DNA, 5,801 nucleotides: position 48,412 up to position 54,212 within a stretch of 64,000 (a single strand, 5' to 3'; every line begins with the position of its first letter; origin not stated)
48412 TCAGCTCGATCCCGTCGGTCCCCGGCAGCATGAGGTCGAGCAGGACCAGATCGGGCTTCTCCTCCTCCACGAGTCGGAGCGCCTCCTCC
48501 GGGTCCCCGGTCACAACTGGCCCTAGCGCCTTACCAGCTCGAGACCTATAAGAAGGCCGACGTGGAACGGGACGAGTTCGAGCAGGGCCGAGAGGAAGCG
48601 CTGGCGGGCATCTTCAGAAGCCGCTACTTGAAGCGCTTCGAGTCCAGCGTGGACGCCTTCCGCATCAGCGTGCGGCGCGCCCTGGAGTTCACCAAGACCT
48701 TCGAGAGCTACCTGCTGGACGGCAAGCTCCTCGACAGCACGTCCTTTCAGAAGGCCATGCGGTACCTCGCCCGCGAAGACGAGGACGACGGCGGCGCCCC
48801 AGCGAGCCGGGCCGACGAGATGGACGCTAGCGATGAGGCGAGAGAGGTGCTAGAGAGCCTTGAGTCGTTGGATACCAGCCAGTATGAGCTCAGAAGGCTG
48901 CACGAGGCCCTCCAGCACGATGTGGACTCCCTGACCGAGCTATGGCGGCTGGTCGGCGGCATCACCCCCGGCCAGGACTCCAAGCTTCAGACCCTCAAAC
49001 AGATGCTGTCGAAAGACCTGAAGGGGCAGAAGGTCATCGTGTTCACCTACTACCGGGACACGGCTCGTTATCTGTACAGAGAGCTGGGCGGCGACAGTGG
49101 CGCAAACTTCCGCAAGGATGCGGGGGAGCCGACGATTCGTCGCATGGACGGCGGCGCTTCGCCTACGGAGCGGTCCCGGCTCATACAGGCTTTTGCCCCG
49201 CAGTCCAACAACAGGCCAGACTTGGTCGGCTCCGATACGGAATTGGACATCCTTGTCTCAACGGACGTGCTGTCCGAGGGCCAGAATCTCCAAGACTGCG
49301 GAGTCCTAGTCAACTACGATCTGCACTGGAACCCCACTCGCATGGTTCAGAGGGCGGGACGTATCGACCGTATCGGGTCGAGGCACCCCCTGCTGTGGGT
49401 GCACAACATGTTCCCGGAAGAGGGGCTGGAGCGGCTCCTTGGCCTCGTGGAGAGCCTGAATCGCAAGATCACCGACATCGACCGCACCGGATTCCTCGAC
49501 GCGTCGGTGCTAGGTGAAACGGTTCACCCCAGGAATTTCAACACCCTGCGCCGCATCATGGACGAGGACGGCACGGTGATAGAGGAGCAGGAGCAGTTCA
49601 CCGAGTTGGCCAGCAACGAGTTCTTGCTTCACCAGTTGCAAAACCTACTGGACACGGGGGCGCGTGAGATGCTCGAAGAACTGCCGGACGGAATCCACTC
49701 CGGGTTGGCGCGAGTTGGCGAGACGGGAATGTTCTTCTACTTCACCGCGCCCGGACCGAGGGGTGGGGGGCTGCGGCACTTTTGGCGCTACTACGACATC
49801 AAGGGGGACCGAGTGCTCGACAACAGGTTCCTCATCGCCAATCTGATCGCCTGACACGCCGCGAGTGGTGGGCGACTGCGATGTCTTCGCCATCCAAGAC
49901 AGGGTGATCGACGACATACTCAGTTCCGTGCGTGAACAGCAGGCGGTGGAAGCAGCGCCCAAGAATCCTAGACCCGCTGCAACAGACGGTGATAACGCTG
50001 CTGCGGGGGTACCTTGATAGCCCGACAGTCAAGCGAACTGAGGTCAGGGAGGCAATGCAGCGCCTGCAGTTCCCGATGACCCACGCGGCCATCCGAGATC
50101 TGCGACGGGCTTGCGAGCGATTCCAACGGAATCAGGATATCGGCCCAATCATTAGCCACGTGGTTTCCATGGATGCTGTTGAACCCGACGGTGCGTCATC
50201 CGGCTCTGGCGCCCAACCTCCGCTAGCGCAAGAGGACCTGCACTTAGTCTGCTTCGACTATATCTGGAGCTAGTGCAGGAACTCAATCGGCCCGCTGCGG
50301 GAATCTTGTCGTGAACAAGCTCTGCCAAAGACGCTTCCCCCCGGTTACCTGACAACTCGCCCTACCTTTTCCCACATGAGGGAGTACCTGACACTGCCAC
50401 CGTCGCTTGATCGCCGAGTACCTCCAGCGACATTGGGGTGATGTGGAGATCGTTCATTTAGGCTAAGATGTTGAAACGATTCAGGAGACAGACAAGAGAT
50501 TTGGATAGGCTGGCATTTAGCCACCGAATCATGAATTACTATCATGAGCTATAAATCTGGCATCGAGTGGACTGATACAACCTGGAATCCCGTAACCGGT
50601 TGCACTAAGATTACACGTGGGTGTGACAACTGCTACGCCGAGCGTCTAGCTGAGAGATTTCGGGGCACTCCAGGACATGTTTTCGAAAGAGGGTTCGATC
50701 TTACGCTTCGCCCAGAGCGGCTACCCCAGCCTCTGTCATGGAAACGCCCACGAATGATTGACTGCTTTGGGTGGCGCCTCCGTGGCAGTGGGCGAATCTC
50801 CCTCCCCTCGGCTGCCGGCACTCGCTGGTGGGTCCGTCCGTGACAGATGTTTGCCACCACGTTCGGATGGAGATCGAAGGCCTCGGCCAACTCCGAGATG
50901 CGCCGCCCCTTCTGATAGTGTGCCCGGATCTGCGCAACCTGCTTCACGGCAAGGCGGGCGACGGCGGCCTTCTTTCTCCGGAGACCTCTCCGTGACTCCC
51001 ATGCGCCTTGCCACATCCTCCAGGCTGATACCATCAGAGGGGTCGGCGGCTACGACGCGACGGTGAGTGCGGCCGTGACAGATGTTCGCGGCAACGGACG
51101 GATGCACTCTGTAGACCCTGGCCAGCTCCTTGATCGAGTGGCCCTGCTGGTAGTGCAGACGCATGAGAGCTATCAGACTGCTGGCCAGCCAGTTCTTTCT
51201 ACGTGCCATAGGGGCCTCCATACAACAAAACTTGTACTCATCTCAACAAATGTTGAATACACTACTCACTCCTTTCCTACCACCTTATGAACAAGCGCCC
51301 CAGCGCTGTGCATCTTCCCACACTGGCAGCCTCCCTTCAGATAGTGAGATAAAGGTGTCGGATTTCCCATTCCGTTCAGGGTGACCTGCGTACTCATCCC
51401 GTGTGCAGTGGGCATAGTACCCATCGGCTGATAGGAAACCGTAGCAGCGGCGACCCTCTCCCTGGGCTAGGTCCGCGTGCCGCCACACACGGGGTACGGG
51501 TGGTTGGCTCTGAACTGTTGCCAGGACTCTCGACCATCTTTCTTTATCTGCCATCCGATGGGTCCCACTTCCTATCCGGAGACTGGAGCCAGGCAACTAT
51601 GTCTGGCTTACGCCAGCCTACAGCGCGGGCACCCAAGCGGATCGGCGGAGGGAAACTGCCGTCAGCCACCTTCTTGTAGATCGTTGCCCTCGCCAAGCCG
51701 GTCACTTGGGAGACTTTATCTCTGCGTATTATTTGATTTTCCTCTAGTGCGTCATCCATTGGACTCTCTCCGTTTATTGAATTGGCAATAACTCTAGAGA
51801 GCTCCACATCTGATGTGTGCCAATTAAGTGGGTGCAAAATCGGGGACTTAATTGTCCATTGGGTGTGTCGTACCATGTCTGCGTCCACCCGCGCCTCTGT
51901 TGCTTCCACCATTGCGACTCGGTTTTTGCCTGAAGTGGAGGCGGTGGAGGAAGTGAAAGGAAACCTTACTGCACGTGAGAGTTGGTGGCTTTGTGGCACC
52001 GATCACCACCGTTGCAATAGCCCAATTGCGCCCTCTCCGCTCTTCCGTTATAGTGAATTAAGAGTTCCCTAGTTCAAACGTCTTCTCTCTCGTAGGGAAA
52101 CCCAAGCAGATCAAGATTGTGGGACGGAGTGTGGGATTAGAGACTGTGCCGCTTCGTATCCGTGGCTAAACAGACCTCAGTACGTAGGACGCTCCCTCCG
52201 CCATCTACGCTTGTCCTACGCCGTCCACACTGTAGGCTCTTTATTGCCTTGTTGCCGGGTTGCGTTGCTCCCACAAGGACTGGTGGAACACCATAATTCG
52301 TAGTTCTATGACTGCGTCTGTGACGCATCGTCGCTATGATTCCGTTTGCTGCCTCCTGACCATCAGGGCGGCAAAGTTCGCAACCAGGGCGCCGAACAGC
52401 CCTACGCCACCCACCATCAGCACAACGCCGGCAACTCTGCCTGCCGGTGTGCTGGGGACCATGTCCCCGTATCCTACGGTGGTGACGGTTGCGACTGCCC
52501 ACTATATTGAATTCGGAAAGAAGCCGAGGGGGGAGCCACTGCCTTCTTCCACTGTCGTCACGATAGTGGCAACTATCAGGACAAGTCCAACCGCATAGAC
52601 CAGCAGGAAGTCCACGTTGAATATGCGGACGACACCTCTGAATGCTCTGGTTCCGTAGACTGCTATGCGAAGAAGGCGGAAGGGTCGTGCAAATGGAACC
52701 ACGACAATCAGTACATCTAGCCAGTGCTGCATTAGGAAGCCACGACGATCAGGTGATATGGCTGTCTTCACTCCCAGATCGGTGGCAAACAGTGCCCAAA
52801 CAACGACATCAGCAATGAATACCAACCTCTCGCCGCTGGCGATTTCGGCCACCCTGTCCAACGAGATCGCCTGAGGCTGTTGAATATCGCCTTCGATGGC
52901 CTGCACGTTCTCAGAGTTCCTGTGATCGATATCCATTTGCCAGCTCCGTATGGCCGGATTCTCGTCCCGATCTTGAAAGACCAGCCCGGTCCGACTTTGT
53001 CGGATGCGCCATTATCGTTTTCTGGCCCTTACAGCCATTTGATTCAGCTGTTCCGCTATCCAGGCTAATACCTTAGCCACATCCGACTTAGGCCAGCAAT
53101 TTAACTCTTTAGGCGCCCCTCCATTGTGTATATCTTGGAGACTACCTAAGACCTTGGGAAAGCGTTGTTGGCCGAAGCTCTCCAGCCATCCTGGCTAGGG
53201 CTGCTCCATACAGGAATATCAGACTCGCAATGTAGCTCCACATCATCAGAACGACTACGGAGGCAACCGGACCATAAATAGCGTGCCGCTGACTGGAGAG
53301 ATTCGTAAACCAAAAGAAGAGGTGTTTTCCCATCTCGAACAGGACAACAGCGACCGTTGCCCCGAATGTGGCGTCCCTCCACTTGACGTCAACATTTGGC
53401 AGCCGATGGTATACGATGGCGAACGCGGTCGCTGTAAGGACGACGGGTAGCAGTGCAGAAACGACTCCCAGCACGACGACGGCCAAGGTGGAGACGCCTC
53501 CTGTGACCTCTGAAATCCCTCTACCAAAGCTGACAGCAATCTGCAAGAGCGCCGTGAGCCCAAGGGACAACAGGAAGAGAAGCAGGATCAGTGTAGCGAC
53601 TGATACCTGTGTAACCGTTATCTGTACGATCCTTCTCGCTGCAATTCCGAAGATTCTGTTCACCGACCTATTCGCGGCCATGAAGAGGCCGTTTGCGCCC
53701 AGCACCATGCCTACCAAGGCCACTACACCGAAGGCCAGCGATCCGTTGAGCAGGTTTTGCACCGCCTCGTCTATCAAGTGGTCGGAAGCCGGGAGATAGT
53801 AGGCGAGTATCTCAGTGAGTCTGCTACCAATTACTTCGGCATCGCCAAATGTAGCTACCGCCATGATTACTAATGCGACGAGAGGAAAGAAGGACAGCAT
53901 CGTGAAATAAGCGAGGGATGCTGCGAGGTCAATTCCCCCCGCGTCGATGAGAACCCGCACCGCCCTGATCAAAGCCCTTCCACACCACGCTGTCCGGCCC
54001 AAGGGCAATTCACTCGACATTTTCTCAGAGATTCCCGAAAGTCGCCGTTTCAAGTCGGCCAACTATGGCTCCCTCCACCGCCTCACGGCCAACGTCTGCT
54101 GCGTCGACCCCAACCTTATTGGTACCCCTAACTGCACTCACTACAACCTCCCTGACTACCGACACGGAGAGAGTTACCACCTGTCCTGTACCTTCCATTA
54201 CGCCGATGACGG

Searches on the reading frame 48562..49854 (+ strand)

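Call 3: search_protein_families(library=pfam, proteins=[window:48562-49854:+], max_evalue=0.1)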
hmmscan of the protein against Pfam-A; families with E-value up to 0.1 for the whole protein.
window:48562-49854:+ (430 aa): 1 family
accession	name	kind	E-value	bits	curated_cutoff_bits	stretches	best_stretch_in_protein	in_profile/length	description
PF00271.37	Helicase_C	-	8e-20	71.6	23.5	1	141-272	2-110/110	Helicase conserved C-terminal domain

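Call 4: search_protein_families(library=padloc, proteins=[window:48562-49854:+], max_evalue=0.1)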
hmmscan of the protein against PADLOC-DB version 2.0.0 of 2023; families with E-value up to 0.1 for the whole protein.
window:48562-49854:+ (430 aa): 32 families (the best 25 are shown)
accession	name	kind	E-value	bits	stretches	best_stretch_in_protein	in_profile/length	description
PDLC02621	DrmD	-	1.4e-31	107.6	1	17-306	398-663/1040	DrmD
PDLC01075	C3a139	-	1.5e-31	107.6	1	17-308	503-764/948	HKD+Snf2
PDLC02623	DrmD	-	2.6e-24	83.1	1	71-293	456-645/1040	DrmD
PDLC00659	HmaA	-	5.7e-22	75.4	1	23-275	395-614/1176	SNF2 helicase / DEAD-box helicase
PDLC02853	DpdE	-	5e-18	62.5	1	135-283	465-610/985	DpdE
PDLC02500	BrxHI|BrxHII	-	7.7e-18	62.4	1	226-285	528-587/933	BrxHI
PDLC02572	DrmA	-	1.3e-16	57.7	1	139-283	497-634/1043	DrmA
PDLC02619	DrmD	-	7.8e-16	55.4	2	227-277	489-539/872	DrmD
PDLC02193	PLD_Helicase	-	1.2e-15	54.8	1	136-277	666-803/905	-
PDLC02504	BrxHI|BrxHII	-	1.5e-15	54.3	1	110-309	438-616/971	BrxHII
PDLC02633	DrmD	-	3.6e-15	53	1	154-286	525-643/839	DrmD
PDLC02632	DrmD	-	9e-13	45.6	1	151-279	518-632/662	DrmD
PDLC02625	DrmD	-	3.5e-12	43.7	1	103-276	212-374/792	DrmD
PDLC02624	DrmD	-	1.7e-11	41.4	1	111-276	313-470/652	DrmD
PDLC02620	DrmD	-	1.7e-10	37.6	1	155-283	484-588/1060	DrmD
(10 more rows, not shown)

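Call 5: search_protein_families(library=ncbifam, proteins=[window:48562-49854:+], max_evalue=0.1)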
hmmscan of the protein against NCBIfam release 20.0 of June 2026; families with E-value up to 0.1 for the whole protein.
window:48562-49854:+ (430 aa): 20 families
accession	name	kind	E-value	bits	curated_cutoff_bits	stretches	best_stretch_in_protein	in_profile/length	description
NF038317.1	DISARM_DrmD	equivalog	2.1e-38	132.3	610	1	7-364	372-702/1021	DISARM system SNF2-like helicase DrmD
NF042964.1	phospholipD_antiphage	equivalog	1.5e-23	83.1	1100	1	107-290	636-808/895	phospholipase D-like domain-containing anti-phage protein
NF038318.1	DISARM_DrmD_b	equivalog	3.4e-15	55.3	950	1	227-277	486-536/868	DISARM system SNF2-like helicase DrmD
NF041062.1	DpdE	equivalog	1.5e-12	46.3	500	1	60-273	486-644/1048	protein DpdE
NF010337.0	PRK13766.1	equivalog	3.5e-10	38.7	610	1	56-270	295-467/781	Hef nuclease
NF003426.0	PRK04914.1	equivalog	1.7e-08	33.2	576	1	228-277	548-597/959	RNA polymerase-associated protein RapA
TIGR02621.3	cas3_GSU0051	exception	2.8e-06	26.4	400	1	139-281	254-385/854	type I-G CRISPR-associated helicase/endonuclease Cas3g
NF008642.0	PRK11634.1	equivalog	2.7e-05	22.8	989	1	225-283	293-352/628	DEAD/DEAH family ATP-dependent RNA helicase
NF058637.1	helic_SCO1167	equivalog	4e-05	21.9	1200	1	136-292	759-894/932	SCO1167/SCO6262 family helicase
NF053631.1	RNA_helic_CshA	equivalog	4.1e-05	22.6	646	1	226-274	286-334/434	degradosome RNA helicase CshA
NF003419.0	PRK04837.1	equivalog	0.00012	20.9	588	1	225-273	304-352/424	ATP-dependent RNA helicase RhlB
NF053711.1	RNA_heli_RhlE1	exception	0.00014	20.8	750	1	225-274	292-341/434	RNA helicase RhlE1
NF053710.1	RNA_heli_RhlE2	exception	0.00014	20.4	925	1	226-332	298-401/635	RNA helicase RhlE2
NF008744.0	PRK11776.1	equivalog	0.00015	20.5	524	1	227-274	292-339/460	ATP-dependent RNA helicase DbpA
NF008394.0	PRK11192.1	equivalog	0.0002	20.3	507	1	225-274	295-344/441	ATP-dependent RNA helicase SrmB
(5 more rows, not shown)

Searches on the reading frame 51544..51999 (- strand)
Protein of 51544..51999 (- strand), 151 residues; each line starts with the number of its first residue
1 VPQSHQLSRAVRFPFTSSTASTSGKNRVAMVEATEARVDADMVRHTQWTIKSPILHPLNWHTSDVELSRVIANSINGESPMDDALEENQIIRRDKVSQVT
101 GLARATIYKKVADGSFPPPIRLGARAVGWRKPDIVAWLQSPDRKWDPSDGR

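Call 42: search_protein_families(library=pfam, proteins=[window:51544-51999:-], max_evalue=0.001)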
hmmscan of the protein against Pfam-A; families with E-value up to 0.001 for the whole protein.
window:51544-51999:- (151 aa): 1 family
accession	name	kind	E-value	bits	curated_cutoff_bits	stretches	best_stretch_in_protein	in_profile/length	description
PF05930.18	Phage_AlpA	-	8.8e-17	61.2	21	1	89-138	2-51/51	Prophage CP4-57 regulatory protein (AlpA)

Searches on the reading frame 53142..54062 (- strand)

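Call 42: search_protein_families(library=pfam, proteins=[window:53142-54062:-], max_evalue=0.001)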
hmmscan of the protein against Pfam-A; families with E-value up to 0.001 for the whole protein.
window:53142-54062:- (306 aa): 1 family
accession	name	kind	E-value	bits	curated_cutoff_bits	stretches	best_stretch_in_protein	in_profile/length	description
PF03631.20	Virul_fac_BrkB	-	5.1e-42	144.7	33.7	1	43-292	5-254/259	Virulence factor BrkB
